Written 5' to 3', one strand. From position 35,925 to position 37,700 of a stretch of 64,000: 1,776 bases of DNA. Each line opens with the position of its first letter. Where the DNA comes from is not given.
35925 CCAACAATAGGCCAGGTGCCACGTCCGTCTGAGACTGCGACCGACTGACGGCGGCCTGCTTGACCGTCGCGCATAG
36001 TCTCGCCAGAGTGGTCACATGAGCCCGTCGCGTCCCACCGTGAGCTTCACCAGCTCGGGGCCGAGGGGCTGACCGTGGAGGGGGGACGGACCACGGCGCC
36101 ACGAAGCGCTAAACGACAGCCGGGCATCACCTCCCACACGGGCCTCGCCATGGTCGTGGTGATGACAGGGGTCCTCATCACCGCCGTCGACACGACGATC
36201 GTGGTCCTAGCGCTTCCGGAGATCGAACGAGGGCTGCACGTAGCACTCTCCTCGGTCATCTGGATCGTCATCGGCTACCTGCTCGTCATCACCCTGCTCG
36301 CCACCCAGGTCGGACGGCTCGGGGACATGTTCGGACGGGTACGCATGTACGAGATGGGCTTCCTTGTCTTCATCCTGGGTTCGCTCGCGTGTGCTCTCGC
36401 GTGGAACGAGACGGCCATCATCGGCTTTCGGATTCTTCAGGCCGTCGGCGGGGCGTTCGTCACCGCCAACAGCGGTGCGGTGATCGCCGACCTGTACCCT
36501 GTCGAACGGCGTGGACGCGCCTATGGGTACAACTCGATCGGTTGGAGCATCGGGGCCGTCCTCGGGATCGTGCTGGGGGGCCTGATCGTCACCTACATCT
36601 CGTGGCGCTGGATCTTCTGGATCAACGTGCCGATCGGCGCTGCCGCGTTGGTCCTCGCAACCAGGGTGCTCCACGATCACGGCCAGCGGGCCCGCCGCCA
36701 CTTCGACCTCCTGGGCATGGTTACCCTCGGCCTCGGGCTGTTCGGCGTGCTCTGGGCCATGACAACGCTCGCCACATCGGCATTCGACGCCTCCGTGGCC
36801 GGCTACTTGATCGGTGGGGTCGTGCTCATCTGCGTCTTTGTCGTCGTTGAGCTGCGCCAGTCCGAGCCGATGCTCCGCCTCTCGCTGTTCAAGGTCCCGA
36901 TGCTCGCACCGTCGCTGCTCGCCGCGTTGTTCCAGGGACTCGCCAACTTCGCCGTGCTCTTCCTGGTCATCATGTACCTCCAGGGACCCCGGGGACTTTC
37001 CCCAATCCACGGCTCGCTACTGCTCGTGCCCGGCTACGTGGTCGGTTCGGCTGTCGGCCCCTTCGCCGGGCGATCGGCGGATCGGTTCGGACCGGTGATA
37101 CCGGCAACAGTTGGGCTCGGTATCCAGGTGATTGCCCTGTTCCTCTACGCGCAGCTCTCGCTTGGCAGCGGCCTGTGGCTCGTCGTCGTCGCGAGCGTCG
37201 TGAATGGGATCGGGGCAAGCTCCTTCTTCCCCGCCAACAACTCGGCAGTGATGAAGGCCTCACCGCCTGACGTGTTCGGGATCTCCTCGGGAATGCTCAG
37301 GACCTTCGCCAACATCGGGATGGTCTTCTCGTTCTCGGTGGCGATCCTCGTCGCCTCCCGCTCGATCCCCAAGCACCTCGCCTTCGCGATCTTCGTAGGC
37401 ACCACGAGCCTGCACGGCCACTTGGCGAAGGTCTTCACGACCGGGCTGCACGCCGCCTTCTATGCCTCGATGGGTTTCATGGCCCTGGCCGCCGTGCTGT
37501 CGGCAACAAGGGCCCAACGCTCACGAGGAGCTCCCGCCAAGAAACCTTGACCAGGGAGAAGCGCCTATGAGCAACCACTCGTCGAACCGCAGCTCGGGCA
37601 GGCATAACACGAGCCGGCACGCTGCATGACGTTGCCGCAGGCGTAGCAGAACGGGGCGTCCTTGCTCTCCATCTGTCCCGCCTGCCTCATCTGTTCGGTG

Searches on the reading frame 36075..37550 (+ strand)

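Call 18: search_protein_families(library=pfam, proteins=[window:36075-37550:+], max_evalue=0.00001)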
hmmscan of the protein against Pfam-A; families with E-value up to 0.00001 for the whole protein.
window:36075-37550:+ (491 aa): 1 family
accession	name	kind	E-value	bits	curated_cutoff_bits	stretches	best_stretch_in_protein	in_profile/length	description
PF07690.21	MFS_1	-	7.9e-49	166.9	33.4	1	30-419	2-346/347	Major Facilitator Superfamily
